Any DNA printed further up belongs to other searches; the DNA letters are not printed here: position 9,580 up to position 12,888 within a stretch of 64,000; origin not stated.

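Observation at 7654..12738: Three-gene envelope-modification module between grpE and mltD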

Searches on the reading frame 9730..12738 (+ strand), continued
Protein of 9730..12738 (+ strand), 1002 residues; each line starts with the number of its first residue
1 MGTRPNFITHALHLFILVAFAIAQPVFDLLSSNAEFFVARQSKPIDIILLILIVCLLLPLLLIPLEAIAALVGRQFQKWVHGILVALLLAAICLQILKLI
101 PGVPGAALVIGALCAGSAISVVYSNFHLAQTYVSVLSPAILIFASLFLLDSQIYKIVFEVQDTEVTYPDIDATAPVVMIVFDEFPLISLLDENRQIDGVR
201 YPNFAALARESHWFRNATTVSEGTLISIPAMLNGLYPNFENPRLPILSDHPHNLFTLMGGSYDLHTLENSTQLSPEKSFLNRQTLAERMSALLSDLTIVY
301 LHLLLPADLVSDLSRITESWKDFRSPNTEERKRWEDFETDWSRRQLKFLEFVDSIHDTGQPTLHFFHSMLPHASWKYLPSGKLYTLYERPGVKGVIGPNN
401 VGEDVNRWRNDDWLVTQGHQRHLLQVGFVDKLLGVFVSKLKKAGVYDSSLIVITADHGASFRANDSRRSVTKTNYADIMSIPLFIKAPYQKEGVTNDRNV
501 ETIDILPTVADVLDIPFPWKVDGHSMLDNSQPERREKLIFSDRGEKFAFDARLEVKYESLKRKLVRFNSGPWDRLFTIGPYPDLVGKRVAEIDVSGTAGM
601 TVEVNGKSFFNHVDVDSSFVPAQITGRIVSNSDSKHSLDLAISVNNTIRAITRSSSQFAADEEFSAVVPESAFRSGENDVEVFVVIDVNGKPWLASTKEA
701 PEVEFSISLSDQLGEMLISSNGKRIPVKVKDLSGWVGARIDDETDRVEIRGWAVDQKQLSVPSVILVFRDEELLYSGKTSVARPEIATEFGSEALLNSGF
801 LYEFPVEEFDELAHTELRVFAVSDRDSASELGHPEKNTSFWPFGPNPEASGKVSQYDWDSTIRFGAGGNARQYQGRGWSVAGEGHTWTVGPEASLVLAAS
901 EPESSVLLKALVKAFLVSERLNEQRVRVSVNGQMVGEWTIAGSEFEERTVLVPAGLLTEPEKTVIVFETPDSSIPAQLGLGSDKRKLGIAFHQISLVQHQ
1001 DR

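Call 13: search_solved_structures(query=window:9730-12738:+, max_evalue=1)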
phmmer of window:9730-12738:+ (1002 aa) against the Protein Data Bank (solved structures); distinct sequences matched with E-value up to 1: 52.
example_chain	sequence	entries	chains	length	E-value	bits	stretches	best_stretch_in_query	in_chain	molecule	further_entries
4upk_A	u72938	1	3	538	1.9e-10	42.5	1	429-526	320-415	PHOSPHONATE MONOESTER HYDROLASE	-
7oz8_AAA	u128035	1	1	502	2.5e-08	35.5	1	422-531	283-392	Choline-sulfatase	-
2vqr_A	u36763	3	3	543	1.3e-07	33.1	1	427-528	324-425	PUTATIVE SULFATASE | Multifunctional alkaline phosphatase superfamily protein pRL90232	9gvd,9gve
9bes_B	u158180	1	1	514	3.3e-07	31.8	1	421-545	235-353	S1_8A Sulfatase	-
9bb9_A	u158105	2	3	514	3.3e-07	31.8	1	421-545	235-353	S1_8A sulfatase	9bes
6pt6_B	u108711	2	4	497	3.9e-07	31.6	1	404-528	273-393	exo-2S-iota carrageenan S1 sulfatase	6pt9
6ptk_A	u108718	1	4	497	4e-07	31.5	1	404-528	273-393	exo-2S-iota carrageenan S1 sulfatase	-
6pt4_B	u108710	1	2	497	4.1e-07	31.5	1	404-528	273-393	exo-2S-iota carrageenan S1 sulfatase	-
9fvt_A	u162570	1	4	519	5.8e-07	31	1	340-528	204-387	Sulfatase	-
7lha_A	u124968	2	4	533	8.9e-07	30.4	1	426-528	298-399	Exo-L-galactose-6-sulfatase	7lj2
4mhx_A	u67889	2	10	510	7.2e-06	27.4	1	425-519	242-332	N-sulphoglucosamine sulphohydrolase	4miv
2w5q_A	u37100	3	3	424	2e-05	25.9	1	426-513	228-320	PROCESSED GLYCEROL PHOSPHATE LIPOTEICHOIC ACID SYNTHASE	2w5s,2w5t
2w5r_A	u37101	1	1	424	2e-05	25.9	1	426-513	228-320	PROCESSED GLYCEROL PHOSPHATE LIPOTEICHOIC ACID SYNTHASE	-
4uop_A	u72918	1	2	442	2.4e-05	25.6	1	425-518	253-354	LIPOTEICHOIC ACID PRIMASE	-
2w8s_A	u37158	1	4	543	5.5e-05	24.4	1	427-528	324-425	PHOSPHONATE MONOESTER HYDROLASE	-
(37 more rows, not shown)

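Call 35: predict_structure(alignment_id=A2)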
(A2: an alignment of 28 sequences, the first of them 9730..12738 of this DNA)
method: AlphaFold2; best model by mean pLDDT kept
length: 1002 residues; sequences in the alignment: 28
mean_pLDDT: 85.3   pTM: 0.65
mean pLDDT of the five models: 85.3, 83.4, 83.1, 82.6, 81.6
residues with pLDDT >= 90: 434; 70-90: 474; 50-70: 62; < 50: 32
segments of 3 or more residues with pLDDT < 50: 1-3, 159-166, 277-282, 326-330, 845-851
pLDDT, mean of each block of 10 residues (from residue 1): 65 94 91 75 83 90 86 86 94 91 89 94 88 90 90 67 49 91 96 96 97 95 92 90 79 85 85 62 70 86 86 67 52 71 88 87 93 91 74 76 80 92 97 97 94 97 92 90 97 91 96 87 90 88 85 84 92 88 92 83 81 85 87 73 96 76 87 92 90 88 80 81 85 87 77 90 90 84 85 88 77 83 90 66 54 78 89 85 89 89 91 90 93 93 92 81 90 86 85 91 48
secondary structure, 60 per line:
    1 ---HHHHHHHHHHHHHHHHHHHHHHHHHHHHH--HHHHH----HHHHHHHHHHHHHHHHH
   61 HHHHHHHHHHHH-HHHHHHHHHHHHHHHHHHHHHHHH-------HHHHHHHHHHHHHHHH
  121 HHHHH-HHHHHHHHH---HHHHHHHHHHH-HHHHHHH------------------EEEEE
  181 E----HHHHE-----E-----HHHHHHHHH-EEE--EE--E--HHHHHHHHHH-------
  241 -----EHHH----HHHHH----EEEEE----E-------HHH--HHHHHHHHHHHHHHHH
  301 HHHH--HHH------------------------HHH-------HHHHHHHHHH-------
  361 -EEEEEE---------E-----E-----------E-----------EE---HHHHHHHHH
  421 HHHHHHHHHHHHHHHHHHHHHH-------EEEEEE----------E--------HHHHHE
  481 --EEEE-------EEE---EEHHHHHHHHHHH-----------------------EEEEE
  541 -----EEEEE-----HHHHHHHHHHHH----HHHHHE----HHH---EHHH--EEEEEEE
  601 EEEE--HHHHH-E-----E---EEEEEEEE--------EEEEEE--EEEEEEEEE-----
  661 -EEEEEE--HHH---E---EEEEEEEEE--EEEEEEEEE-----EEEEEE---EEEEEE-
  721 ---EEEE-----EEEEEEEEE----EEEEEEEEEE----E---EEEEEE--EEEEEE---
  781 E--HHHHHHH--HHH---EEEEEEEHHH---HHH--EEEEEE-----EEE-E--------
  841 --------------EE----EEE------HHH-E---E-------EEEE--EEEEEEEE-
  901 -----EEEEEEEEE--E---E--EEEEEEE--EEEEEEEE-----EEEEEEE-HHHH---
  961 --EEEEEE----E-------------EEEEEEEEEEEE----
elements in order (helices of 4 or more, strands of 3 or more residues): H4-32 H35-39 H44-72 H74-97 H105-125 H127-135 H139-149 H151-157 E176-181 H186-189 H202-210 E212-214 H224-233 H254-258 E263-267 H285-304 H344-353 E362-367 H412-442 E450-455 H475-479 E483-486 E494-496 H502-512 E536-540 E546-550 H556-567 H572-576 E594-604 H607-611 E623-630 E639-644 E647-655 E662-667 E680-688 E691-699 E705-710 E714-719 E724-727 E733-741 E746-755 E764-769 E772-777 H784-790 E799-805 E817-822 E828-830 E861-863 E886-889 E892-899 E906-914 E924-930 E933-940 E946-952 H954-957 E963-968 E987-998

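Call 37: fold_search(model_id=the predicted structure, library=pdb)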
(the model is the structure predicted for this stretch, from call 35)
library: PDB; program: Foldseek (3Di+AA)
matches with E <= 10: 1192; with E <= 0.001: 393
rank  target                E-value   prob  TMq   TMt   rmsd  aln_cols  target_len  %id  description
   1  6pt6_B                2.5e-13  1.00  0.24  0.48  12.9       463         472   16  Crystal structure of PsS1_NC C84S in complex with i-neocarratetraose (released 2019-09-25)
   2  6pt6_A                6.6e-13  1.00  0.25  0.50  11.8       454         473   15  Crystal structure of PsS1_NC C84S in complex with i-neocarratetraose (released 2019-09-25)
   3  6pt4_A                8.1e-13  1.00  0.25  0.51  12.6       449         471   16  Crystal structure of apo PsS1_NC (released 2019-09-25)
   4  6pt4_B                8.6e-13  1.00  0.25  0.49  12.0       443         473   15  Crystal structure of apo PsS1_NC (released 2019-09-25)
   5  6hhm                  1.6e-12  1.00  0.25  0.52  11.7       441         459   16  Crystal structure of the family S1_7 ulvan-specific sulfatase FA22070 from Formosa agariphila (released 2019-06-26)
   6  9koq_B                1.8e-12  1.00  0.24  0.47  13.4       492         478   17  Crystal structure of an Arylsulfatase from Enterococcus faecium (released 2025-07-30)
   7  6ptk_A                2.3e-12  1.00  0.25  0.49  12.6       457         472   16  Crystal structure of the sulfatase PsS1_NC C84A with bound sulfate ion (released 2019-09-25)
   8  6ptk_D                2.4e-12  1.00  0.24  0.49  12.6       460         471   15  Crystal structure of the sulfatase PsS1_NC C84A with bound sulfate ion (released 2019-09-25)
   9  7lj2_A                4.7e-12  1.00  0.25  0.47  10.2       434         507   16  Structure of Exo-L-galactose-6-sulfatase BuS1_11 from Bacteroides uniformis in complex with neoporphyrabiose (released 2022-02-09)
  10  7oz8                  5.2e-12  1.00  0.26  0.51  12.7       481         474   15  Sulfated host glycan recognition by carbohydrate sulfatases of the human gut microbiota (BT1918_S1_46) (released 2022-06-29)
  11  7lha_B                8.2e-12  1.00  0.25  0.47   9.7       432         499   16  Structure of the Exo-L-galactose-6-sulfatase BuS1_11 from Bacteroides uniformis (released 2022-02-09)
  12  7lha_A                1.0e-11  1.00  0.25  0.47  10.5       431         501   17  Structure of the Exo-L-galactose-6-sulfatase BuS1_11 from Bacteroides uniformis (released 2022-02-09)
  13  4upk_A                1.1e-11  1.00  0.24  0.45  14.4       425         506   20  Phosphonate monoester hydrolase SpPMH from Silicibacter pomeroyi (released 2015-07-01)
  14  7pth_A                1.1e-11  1.00  0.23  0.41  13.8       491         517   14  C54S mutant of choline-sulfatase from E. meliloti CECT4857 bound to choline (released 2022-08-03)
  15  9koq_A                1.2e-11  1.00  0.25  0.50  12.5       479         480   17  Crystal structure of an Arylsulfatase from Enterococcus faecium (released 2025-07-30)
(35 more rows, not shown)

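Call 59: search_solved_structures(query=A2, max_evalue=0.001, show_alignments=0)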
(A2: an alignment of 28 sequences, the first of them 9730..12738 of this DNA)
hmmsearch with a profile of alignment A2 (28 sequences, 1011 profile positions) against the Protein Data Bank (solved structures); distinct sequences matched with E-value up to 0.001: 53.
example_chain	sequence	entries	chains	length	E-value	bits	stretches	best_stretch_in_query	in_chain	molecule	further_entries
4upk_A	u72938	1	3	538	1.4e-22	82.5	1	438-535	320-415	PHOSPHONATE MONOESTER HYDROLASE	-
7oz8_AAA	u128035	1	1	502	7.8e-15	56.9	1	434-539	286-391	Choline-sulfatase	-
2vqr_A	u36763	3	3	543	1.9e-14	55.6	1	438-541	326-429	PUTATIVE SULFATASE | Multifunctional alkaline phosphatase superfamily protein pRL90232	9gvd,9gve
2w8s_A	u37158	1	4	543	7.7e-13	50.3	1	438-537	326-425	PHOSPHONATE MONOESTER HYDROLASE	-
9fvt_A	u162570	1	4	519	1.7e-12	49.1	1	348-537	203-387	Sulfatase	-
7lha_A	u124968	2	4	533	4.2e-11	44.5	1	425-537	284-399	Exo-L-galactose-6-sulfatase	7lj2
8di0_A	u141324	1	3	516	6.8e-11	43.9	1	431-533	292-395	Arylsulfatase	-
6hhm_A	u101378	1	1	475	2e-09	39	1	435-537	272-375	Arylsulfatase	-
9hh2_A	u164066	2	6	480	2.9e-09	38.5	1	438-542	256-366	Sulfatase, family S1-19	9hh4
9bb9_A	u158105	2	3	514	3.3e-09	38.3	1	423-552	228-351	S1_8A sulfatase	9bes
9bes_B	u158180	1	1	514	3.3e-09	38.3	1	423-552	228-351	S1_8A Sulfatase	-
2qzu_A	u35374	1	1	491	3.4e-09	38.2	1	361-523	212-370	Putative sulfatase yidJ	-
9hh3_A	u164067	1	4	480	4.3e-09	37.9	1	438-542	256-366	Sulfatase, family S1-19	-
7snj_A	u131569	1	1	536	4.9e-09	37.7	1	419-548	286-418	Arylsulfatase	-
7ana_AAA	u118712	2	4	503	6e-09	37.4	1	435-537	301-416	N-acetylgalactosamine-6-sulfatase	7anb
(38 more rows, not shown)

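Call 68: find_encoding_contigs(protein=P0005, flank=5000, max_places=2)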
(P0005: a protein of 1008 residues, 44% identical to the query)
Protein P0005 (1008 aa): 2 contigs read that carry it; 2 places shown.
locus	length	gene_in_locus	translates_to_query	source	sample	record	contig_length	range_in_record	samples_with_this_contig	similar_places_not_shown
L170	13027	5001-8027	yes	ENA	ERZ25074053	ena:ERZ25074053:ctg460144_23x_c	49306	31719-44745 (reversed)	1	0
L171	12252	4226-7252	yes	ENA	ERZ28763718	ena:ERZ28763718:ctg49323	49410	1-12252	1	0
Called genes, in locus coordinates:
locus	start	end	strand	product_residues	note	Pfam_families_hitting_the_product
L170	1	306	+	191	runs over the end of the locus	-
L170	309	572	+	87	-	-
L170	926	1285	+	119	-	PF00589:Phage_integrase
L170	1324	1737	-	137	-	-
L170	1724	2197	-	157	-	PF12762:DDE_Tnp_IS1595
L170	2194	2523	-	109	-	-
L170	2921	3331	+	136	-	-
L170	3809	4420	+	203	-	PF00239:Resolvase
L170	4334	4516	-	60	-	-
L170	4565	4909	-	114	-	PF09335:VTT_dom (weak)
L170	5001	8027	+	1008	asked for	PF00884:Sulfatase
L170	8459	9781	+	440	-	-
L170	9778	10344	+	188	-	-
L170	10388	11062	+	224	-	PF01526:DDE_Tnp_Tn3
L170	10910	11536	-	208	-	-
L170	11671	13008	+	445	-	PF13701:DDE_Tnp_1_4, PF01609:DDE_Tnp_1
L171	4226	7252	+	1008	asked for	PF00884:Sulfatase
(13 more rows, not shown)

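Call 69: find_encoding_contigs(protein=P0010, flank=5000, max_places=2)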
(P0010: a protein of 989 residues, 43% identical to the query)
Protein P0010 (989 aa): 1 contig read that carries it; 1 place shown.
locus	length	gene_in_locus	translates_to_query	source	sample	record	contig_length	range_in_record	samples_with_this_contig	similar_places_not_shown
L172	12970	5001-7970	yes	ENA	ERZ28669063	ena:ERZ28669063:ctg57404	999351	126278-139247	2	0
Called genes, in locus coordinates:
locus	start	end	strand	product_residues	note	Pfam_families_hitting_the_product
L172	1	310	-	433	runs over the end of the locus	PF02403:Seryl_tRNA_N, PF00587:tRNA-synt_2b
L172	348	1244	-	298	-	PF00483:NTP_transferase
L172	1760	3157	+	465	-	PF00078:RVT_1, PF08388:GIIM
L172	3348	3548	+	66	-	-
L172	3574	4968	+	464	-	-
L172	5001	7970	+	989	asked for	PF00884:Sulfatase, PF01663:Phosphodiest (weak)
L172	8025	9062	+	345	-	PF00316:FBPase, PF18913:FBPase_C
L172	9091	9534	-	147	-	PF05721:PhyH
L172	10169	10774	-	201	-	PF00081:Sod_Fe_N, PF02777:Sod_Fe_C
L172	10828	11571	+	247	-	PF02190:LON_substr_bdg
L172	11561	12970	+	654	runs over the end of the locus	PF01433:Peptidase_M1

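Call 70: find_encoding_contigs(protein=P0020, flank=5000, max_places=2)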
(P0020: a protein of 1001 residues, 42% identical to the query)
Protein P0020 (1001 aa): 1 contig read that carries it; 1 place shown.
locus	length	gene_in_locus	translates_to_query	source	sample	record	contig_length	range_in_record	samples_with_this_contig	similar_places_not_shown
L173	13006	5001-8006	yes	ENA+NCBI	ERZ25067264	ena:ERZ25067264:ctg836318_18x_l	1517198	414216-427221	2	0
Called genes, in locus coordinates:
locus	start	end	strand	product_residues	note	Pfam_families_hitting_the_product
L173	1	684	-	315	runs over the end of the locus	PF00392:GntR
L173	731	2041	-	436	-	PF02403:Seryl_tRNA_N, PF00587:tRNA-synt_2b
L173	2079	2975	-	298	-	PF00483:NTP_transferase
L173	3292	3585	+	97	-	-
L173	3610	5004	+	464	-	-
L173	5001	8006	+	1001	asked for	PF00884:Sulfatase, PF01663:Phosphodiest (weak)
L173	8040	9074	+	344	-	PF00316:FBPase, PF18913:FBPase_C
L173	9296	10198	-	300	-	PF05721:PhyH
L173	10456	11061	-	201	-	PF00081:Sod_Fe_N, PF02777:Sod_Fe_C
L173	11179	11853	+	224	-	PF02190:LON_substr_bdg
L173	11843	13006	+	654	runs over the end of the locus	PF01433:Peptidase_M1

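Call 90: search_protein_families(library=padloc, proteins=[window:9730-12738:+], max_evalue=0.01)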
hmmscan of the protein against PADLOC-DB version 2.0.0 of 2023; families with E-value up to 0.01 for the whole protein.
window:9730-12738:+ (1002 aa): 0 families
